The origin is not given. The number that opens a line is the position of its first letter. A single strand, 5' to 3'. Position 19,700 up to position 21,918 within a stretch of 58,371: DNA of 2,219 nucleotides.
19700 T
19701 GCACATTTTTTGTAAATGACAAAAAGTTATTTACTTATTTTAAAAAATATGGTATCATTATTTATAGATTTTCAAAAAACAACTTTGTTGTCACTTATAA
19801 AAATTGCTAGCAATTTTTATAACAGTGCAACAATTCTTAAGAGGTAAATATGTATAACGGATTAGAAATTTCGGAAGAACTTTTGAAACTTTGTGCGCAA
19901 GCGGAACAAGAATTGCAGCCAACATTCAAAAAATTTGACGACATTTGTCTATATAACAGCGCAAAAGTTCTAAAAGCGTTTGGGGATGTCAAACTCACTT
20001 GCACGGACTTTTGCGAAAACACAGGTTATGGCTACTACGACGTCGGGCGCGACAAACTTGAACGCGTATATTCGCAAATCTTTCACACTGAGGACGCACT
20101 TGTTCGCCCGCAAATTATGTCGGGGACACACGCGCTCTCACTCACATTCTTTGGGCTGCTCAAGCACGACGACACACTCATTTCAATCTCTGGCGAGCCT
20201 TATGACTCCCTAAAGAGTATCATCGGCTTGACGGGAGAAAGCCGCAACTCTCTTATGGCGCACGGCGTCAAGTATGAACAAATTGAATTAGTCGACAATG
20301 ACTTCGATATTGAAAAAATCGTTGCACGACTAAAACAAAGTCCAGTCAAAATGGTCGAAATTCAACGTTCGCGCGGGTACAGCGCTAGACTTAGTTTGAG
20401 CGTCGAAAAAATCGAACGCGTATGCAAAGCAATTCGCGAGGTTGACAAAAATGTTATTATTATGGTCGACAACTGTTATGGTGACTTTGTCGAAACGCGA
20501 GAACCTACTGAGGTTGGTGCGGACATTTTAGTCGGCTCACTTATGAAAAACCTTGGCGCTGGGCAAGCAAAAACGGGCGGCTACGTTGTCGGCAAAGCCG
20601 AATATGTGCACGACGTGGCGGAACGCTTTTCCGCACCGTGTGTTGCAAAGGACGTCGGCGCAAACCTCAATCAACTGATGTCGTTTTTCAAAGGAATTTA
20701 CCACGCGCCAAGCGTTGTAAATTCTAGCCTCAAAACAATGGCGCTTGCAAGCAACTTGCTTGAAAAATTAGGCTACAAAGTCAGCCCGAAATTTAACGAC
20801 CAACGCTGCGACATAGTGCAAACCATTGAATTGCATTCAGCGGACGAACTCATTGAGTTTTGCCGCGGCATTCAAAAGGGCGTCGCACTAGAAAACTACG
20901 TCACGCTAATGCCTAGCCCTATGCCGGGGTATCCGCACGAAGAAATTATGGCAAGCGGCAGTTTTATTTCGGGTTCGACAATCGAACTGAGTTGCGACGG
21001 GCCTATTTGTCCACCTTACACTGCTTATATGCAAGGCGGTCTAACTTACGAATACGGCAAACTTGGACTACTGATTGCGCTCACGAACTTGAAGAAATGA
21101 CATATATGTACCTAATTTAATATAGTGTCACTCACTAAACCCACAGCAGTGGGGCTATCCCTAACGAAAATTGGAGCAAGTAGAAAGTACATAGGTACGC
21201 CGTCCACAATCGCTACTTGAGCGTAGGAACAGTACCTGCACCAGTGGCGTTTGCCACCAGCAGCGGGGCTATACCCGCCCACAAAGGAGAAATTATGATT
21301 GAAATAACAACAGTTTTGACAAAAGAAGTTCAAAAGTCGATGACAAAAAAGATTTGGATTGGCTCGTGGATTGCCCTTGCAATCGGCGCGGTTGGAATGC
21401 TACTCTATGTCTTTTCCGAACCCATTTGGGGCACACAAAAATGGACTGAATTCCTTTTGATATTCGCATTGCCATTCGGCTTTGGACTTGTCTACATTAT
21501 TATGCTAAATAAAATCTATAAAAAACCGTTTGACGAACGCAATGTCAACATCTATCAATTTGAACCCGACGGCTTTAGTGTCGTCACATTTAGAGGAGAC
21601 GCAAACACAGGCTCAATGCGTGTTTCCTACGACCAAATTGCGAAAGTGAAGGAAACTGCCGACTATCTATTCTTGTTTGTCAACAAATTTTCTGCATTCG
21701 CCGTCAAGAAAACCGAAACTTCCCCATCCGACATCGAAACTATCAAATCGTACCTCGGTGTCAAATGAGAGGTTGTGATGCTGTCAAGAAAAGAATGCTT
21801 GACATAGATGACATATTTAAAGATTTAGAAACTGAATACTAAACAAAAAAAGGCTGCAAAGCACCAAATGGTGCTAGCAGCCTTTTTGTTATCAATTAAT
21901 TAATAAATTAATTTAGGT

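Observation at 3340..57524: Dispersed mosaic family of intergenic repeats at nine loci (REP/BIME-like, unrecognised sequence)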

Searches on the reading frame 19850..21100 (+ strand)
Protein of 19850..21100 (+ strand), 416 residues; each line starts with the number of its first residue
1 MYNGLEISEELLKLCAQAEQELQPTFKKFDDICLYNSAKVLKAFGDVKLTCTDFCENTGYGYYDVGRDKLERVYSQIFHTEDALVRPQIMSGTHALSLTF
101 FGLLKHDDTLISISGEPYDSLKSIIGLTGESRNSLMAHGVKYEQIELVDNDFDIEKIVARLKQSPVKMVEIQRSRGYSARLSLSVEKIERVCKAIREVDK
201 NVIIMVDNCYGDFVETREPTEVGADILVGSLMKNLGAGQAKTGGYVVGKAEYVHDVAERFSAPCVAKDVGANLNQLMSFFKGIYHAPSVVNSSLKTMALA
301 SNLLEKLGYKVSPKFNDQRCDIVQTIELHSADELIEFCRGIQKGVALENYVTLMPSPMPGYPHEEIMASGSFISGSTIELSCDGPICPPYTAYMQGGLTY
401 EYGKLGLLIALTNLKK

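Call 14: search_protein_families(library=pfam, proteins=[window:19850-21100:+])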
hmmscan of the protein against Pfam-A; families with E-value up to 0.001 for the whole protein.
window:19850-21100:+ (416 aa): 3 families
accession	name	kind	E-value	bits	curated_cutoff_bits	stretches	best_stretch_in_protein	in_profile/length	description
PF06838.17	Met_gamma_lyase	-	6.5e-154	512.8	24.2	1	13-414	3-404/405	Methionine gamma-lyase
PF01053.26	Cys_Met_Meta_PP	-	6.4e-07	28.7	27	1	65-274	49-234/381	Cys/Met metabolism PLP-dependent enzyme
PF00155.27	Aminotran_1_2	-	0.00015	21.6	19.7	0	69-258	46-243/361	Aminotransferase class I and II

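Call 96: find_homologous_proteins(query=window:19850-21100:+, max_evalue=1e-100)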
Query window:19850-21100:+ (416 aa): 7977 proteins with E <= 1e-100 among 8000 candidates; the best 120 are listed.
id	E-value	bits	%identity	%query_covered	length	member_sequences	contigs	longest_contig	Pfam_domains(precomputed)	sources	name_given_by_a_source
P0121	5.8e-265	896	95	100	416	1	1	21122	PF06838.18,PF01053.27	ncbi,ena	-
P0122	5.0e-263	890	94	100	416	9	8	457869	PF06838.18,PF01053.27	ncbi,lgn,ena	-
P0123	2.3e-257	871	92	100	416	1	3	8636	PF06838.18,PF01053.27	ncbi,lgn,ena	-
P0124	6.1e-257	870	91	100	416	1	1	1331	PF06838.18,PF01053.27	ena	-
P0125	1.6e-256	868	92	100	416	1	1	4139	PF06838.18,PF01053.27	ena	-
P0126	3.2e-249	845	88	100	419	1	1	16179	PF06838.18,PF01053.27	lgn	-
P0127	8.6e-245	830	87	100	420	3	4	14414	PF06838.18,PF01053.27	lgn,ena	-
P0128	6.4e-236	801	84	100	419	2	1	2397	PF06838.18,PF01053.27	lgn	-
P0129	3.8e-235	798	83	100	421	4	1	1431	PF06838.18,PF01053.27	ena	-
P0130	4.6e-235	798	85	100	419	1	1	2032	PF06838.18,PF01053.27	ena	-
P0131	1.3e-228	777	81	100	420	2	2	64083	PF06838.18,PF01053.27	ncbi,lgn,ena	-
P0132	9.4e-228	774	83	100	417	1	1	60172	PF00155.28,PF06838.18,PF01053.27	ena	-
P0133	1.7e-227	773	82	100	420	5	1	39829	PF06838.18,PF01053.27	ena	-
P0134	3.3e-226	769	82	100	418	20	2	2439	PF06838.18,PF01053.27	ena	-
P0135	6.3e-226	768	82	100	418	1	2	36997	PF06838.18,PF01053.27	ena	-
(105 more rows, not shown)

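Call 97: find_encoding_contigs(protein=P0121, flank=10000, max_places=3)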
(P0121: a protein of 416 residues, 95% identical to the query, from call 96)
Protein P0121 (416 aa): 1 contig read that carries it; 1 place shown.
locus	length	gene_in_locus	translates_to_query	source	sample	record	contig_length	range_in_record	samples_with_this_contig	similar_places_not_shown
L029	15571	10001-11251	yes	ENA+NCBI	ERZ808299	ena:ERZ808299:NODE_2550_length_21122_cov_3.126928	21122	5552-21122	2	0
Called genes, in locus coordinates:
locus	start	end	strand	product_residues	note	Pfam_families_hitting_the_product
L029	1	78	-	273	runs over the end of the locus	PF00398:RrnaAD, PF13649:Methyltransf_25 (faint)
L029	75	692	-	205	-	PF05175:MTS, PF06325:PrmA, PF13847:Methyltransf_31 (weak), PF08241:Methyltransf_11 (weak), PF08242:Methyltransf_12 (weak), PF13649:Methyltransf_25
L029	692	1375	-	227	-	PF03167:UDG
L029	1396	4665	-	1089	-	PF18887:MBG_3 (weak), PF18676:MBG_2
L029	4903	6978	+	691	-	PF04519:Bactofilin (faint)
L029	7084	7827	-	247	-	PF00106:adh_short, PF08659:KR, PF13561:adh_short_C2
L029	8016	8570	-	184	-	PF08207:EFP_N, PF01132:EFP, PF09285:Elong-fact-P_C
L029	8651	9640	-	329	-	PF04973:NMN_transporter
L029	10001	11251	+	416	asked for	PF06838:Met_gamma_lyase, PF01053:Cys_Met_Meta_PP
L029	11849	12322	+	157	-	PF14317:YcxB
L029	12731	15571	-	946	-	?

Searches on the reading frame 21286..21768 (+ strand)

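Call 14: search_protein_families(library=pfam, proteins=[window:21286-21768:+])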
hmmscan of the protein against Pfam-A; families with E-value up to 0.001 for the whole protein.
window:21286-21768:+ (160 aa): 1 family
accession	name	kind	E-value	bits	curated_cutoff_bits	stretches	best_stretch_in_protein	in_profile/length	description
PF14317.12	YcxB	-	3.5e-08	33.5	23.3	1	105-155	9-59/61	YcxB-like protein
